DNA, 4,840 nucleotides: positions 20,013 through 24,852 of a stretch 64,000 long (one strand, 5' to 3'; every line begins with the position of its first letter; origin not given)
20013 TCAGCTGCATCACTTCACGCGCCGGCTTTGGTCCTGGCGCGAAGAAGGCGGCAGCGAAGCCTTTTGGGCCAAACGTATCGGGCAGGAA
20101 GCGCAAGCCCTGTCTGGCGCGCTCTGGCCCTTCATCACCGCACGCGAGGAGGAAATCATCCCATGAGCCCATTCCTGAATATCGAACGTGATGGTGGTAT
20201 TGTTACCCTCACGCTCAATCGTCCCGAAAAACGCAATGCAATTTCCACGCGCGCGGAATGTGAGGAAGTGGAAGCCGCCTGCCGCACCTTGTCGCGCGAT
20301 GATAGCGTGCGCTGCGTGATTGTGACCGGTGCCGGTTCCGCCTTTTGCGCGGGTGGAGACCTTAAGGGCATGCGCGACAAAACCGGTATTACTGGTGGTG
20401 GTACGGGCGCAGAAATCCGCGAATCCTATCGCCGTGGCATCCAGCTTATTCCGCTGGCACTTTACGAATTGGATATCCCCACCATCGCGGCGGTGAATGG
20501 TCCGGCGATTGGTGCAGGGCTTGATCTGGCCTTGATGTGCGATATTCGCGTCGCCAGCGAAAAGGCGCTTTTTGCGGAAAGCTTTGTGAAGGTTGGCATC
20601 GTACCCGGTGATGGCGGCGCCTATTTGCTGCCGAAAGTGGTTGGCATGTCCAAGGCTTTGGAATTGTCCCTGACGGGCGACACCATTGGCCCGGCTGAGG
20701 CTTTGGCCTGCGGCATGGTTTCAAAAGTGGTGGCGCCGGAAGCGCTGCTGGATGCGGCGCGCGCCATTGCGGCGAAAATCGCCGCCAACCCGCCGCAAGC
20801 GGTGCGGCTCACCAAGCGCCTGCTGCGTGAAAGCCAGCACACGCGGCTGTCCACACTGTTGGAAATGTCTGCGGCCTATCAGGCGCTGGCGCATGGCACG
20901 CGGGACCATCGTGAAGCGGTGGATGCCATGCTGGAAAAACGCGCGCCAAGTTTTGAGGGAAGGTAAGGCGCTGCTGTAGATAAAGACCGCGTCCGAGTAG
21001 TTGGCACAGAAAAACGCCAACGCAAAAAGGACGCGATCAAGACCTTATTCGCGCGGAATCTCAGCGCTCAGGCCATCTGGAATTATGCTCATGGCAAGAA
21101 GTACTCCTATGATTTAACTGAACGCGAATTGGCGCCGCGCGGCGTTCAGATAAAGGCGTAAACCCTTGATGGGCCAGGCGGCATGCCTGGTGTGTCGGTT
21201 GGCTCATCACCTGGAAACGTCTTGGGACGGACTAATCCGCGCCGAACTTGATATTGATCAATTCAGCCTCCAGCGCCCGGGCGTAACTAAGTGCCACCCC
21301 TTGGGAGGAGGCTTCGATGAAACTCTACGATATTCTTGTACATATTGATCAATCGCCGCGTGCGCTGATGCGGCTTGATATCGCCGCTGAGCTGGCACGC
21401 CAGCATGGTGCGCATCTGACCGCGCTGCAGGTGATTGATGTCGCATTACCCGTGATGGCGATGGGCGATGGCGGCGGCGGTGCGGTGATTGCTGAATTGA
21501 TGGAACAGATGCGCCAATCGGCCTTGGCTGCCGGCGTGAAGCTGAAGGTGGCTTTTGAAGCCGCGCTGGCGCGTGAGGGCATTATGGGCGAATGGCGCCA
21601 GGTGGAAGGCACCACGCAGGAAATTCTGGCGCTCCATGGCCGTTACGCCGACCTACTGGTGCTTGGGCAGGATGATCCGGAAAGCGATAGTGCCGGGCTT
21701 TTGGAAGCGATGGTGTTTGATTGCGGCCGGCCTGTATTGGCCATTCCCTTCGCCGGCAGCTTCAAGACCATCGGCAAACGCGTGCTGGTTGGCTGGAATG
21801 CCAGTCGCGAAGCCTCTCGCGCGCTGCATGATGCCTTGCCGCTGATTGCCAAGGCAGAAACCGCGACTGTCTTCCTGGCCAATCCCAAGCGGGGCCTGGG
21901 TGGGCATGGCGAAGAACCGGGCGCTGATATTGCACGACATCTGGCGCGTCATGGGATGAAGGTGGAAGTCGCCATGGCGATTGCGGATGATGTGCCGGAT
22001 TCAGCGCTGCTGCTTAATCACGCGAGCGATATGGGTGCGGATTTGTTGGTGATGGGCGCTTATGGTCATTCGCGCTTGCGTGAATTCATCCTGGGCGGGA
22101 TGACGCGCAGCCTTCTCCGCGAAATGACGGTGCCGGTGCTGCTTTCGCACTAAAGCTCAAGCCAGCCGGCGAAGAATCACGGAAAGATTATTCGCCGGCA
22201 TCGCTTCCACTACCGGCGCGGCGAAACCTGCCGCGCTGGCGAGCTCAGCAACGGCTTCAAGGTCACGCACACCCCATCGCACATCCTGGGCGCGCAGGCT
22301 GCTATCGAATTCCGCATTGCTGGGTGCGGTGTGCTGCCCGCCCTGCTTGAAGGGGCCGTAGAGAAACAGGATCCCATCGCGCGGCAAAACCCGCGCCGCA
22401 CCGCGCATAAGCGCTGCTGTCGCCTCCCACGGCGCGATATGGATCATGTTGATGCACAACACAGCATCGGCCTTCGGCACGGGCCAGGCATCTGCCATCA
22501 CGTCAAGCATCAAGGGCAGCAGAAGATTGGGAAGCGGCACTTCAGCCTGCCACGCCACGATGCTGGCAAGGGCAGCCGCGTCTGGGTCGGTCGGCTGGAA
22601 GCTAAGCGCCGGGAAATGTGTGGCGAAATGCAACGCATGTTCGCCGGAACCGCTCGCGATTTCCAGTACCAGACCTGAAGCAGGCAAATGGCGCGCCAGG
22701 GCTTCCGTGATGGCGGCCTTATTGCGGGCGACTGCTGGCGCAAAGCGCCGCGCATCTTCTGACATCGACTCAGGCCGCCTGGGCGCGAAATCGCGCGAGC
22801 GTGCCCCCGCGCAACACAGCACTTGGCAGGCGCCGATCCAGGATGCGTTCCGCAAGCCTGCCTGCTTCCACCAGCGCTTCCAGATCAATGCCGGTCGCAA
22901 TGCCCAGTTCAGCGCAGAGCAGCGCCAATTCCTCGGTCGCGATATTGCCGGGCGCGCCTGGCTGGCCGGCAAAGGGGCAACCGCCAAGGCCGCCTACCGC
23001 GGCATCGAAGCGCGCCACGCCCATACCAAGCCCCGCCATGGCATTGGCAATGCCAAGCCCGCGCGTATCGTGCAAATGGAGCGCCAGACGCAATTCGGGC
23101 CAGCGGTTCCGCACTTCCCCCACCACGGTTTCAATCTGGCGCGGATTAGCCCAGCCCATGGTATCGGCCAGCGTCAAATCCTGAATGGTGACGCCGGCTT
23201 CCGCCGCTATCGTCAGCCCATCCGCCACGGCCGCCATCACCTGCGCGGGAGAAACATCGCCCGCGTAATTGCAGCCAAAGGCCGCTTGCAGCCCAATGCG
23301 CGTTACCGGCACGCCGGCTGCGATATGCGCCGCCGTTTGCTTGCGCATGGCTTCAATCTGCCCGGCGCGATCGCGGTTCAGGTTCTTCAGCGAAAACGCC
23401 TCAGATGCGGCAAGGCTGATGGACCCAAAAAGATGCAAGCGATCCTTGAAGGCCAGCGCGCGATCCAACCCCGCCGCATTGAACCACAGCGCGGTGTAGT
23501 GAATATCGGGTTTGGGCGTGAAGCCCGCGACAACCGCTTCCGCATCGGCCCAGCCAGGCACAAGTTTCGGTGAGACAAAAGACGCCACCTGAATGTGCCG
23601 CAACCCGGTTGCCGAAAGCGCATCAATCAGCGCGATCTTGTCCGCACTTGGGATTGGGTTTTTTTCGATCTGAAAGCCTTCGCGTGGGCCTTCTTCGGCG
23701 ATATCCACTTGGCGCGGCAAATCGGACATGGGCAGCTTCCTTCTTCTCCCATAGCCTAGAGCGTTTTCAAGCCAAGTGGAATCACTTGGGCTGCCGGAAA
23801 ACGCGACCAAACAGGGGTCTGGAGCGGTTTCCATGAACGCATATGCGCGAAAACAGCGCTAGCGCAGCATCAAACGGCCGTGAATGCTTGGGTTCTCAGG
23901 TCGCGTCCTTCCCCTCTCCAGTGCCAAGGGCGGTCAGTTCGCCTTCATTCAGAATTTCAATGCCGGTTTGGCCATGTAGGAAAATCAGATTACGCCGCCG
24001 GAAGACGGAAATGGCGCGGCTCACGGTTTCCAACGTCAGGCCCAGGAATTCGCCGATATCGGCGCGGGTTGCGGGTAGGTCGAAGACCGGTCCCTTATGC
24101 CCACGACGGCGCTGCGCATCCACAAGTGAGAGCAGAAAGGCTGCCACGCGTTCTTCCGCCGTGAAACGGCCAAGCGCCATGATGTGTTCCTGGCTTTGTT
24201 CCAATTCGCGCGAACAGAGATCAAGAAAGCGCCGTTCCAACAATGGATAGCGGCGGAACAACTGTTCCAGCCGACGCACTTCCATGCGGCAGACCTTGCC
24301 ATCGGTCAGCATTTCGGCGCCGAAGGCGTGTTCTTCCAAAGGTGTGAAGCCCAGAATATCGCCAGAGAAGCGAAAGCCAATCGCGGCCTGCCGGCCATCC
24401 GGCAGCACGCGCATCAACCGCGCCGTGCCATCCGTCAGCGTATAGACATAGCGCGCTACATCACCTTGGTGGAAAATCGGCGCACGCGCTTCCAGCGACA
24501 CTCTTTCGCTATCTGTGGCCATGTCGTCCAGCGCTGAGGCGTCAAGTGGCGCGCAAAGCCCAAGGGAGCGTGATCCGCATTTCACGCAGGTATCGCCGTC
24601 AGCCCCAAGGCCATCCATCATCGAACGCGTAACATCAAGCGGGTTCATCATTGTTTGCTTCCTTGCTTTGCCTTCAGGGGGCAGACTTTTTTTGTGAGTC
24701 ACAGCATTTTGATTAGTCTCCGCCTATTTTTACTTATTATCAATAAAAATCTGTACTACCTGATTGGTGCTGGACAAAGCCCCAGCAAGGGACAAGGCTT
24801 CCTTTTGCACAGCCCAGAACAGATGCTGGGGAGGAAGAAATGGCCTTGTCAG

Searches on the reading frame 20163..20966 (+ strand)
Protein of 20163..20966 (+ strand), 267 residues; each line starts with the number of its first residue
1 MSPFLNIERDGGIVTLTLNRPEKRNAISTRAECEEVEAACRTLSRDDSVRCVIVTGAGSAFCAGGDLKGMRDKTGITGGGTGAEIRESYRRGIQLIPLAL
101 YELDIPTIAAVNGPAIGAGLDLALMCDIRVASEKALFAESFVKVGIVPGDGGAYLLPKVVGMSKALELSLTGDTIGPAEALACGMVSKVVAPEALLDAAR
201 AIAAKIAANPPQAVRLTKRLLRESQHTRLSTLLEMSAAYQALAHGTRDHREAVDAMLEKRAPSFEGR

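Call 3: search_protein_families(library=pfam, proteins=[window:20163-20966:+])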
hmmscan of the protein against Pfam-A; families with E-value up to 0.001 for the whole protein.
window:20163-20966:+ (267 aa): 2 families
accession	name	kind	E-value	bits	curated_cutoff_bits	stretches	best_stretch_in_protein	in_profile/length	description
PF00378.25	ECH_1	-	2.5e-58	197.8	27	1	9-266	2-250/251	Enoyl-CoA hydratase/isomerase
PF16113.10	ECH_2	-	6.4e-34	118.4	27.2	1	15-202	3-184/335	Enoyl-CoA hydratase/isomerase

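Call 4: search_protein_families(library=ncbifam, proteins=[window:20163-20966:+])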
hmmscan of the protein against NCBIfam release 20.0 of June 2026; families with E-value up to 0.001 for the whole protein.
window:20163-20966:+ (267 aa): 72 families (the best 25 are shown)
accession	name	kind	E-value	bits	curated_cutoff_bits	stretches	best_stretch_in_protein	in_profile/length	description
NF006699.0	PRK09245.1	subfamily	2.7e-125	417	354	1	1-267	1-266/266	crotonase/enoyl-CoA hydratase family protein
NF051848.1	EnCoAHydtEchA19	equivalog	6.8e-64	215.9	400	1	6-267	3-258/258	enoyl-CoA hydratase EchA19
NF004840.0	PRK06190.1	equivalog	7.8e-61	205.9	253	1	3-244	4-238/260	enoyl-CoA hydratase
NF006109.0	PRK08260.1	subfamily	1.4e-59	201.7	320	1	6-266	7-277/296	enoyl-CoA hydratase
TIGR02280.1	PaaB1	equivalog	1.8e-58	198.1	345.15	1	9-267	5-256/256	2-(1,2-epoxy-1,2-dihydrophenyl)acetyl-CoA isomerase PaaG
NF004635.0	PRK05981.1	equivalog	1.3e-56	192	351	1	6-267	7-266/266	enoyl-CoA hydratase/isomerase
NF004475.0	PRK05809.1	subfamily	4.7e-56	190.2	394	1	6-266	7-259/260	short-chain-enoyl-CoA hydratase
NF004525.0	PRK05870.1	equivalog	5.6e-55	187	285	1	4-242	4-232/249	enoyl-CoA hydratase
NF006107.0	PRK08258.1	equivalog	1.1e-54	185.6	330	1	6-267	20-277/277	enoyl-CoA hydratase family protein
NF006007.0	PRK08138.1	subfamily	1.2e-52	178.9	355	1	10-267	15-261/261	enoyl-CoA hydratase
NF004857.0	PRK06210.1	equivalog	2.3e-52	178.1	341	1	9-266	15-274/275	enoyl-CoA hydratase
NF005802.0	PRK07657.1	equivalog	2.4e-51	174.8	363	1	11-266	12-259/260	enoyl-CoA hydratase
NF007239.0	PRK09674.1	equivalog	5.7e-51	173.4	371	1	8-267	9-257/257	2,3-dehydroadipyl-CoA hydratase PaaF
NF005700.0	PRK07511.1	subfamily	2.9e-50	171.3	274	1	3-265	3-259/260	enoyl-CoA hydratase family protein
NF046063.1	oxepin_alt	equivalog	3.2e-50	171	300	1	6-262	3-253/254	oxepin-CoA hydrolase, alternative type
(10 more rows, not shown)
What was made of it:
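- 20163..20966 (+): I: enoyl-CoA hydratase, the last gene of the operon. A 350-nt gap follows. NCBIfam PRK09245, 417 bits against a cutoff of 354 (calls 3, 4).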

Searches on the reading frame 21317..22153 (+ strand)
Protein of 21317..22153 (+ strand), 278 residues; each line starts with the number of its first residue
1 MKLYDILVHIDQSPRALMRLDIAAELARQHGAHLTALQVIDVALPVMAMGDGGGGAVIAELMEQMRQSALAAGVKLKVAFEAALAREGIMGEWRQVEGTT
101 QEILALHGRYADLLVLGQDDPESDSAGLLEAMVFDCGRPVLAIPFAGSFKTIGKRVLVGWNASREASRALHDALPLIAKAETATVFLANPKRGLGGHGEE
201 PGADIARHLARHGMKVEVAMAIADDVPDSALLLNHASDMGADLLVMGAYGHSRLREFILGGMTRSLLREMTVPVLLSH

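Call 21: search_protein_families(library=pfam, proteins=[window:21317-22153:+])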
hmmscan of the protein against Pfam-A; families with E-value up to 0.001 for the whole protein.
window:21317-22153:+ (278 aa): 1 family
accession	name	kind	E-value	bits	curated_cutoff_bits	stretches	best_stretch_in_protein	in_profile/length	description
PF00582.32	Usp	-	2.1e-18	67.7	24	2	154-276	3-139/141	Universal stress protein family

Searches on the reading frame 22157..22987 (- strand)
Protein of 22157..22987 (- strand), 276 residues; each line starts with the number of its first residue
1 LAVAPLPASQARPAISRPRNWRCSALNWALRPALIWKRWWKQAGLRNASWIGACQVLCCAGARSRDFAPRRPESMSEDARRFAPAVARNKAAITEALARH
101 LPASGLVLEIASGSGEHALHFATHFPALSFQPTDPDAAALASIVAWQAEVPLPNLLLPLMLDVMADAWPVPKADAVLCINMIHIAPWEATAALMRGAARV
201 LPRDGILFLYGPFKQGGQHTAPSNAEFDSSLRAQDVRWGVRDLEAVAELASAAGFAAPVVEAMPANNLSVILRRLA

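Call 21: search_protein_families(library=pfam, proteins=[window:22157-22987:-])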
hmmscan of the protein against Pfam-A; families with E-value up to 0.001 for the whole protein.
window:22157-22987:- (276 aa): 4 families
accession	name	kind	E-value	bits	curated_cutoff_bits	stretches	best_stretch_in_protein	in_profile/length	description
PF06080.18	DUF938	-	6.1e-68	229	27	1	80-274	1-202/202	Protein of unknown function (DUF938)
PF13649.12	Methyltransf_25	-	8.3e-07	30.1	27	1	107-205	1-97/97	Methyltransferase domain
PF08242.18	Methyltransf_12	-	0.00015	22.9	30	1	108-207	1-98/98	Methyltransferase domain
PF08241.18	Methyltransf_11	-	0.00036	21.6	21.2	1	108-209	1-95/95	Methyltransferase domain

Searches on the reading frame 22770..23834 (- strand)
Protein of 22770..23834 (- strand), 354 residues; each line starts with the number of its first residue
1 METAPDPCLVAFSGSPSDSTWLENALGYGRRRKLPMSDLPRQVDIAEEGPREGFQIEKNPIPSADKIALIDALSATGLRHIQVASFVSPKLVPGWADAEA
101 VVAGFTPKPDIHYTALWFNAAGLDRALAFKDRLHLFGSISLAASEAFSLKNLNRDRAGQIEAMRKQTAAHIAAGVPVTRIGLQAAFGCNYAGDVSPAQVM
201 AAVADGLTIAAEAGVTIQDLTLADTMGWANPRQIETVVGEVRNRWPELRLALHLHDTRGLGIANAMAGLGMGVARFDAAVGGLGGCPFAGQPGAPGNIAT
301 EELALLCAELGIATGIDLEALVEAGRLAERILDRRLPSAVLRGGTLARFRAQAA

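Call 22: search_protein_families(library=pfam, proteins=[window:22770-23834:-])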
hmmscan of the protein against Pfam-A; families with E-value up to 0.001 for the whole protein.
window:22770-23834:- (354 aa): 1 family
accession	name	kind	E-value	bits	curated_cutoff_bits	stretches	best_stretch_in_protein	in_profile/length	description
PF00682.25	HMGL-like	-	4.9e-32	111.8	29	1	43-326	2-258/260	HMGL-like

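Call 67: search_protein_families(library=ncbifam, proteins=[window:22770-23834:-], max_evalue=1e-10)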
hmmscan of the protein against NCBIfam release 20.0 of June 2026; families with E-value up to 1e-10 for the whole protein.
window:22770-23834:- (354 aa): 4 families
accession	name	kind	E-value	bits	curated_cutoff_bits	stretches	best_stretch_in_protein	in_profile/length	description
NF004283.0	PRK05692.1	subfamily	1.6e-79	267.2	246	1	39-342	3-294/300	hydroxymethylglutaryl-CoA lyase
TIGR02660.1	nifV_homocitr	equivalog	3.5e-13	49.6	462.9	1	138-334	90-265/365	homocitrate synthase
TIGR02146.1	LysS_fung_arch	equivalog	4.3e-13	49.2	413.55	1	215-284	151-220/344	homocitrate synthase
NF006049.0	PRK08195.1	subfamily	9.4e-12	44.6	229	1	212-332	159-270/344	4-hyroxy-2-oxovalerate/4-hydroxy-2-oxopentanoic acid aldolase,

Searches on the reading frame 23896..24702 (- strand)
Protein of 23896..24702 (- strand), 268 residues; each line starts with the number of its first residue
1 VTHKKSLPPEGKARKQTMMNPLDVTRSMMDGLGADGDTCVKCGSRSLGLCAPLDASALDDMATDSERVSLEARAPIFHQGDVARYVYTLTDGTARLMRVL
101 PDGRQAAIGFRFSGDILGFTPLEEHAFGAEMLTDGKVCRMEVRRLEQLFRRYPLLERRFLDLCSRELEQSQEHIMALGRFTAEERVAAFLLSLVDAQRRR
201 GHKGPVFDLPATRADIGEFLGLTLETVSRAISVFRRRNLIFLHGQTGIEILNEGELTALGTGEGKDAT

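Call 22: search_protein_families(library=pfam, proteins=[window:23896-24702:-])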
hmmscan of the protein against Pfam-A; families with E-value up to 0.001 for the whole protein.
window:23896-24702:- (268 aa): 3 families
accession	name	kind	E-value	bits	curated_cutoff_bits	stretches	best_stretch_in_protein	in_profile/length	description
PF13545.12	HTH_Crp_2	-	3.6e-17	62.5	27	1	184-258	1-69/70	Crp-like helix-turn-helix domain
PF00027.35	cNMP_binding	-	1.2e-13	51.3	27.5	1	68-152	2-89/89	Cyclic nucleotide-binding domain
PF00325.26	Crp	-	1.2e-08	35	21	1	209-240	1-32/32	Bacterial regulatory proteins, crp family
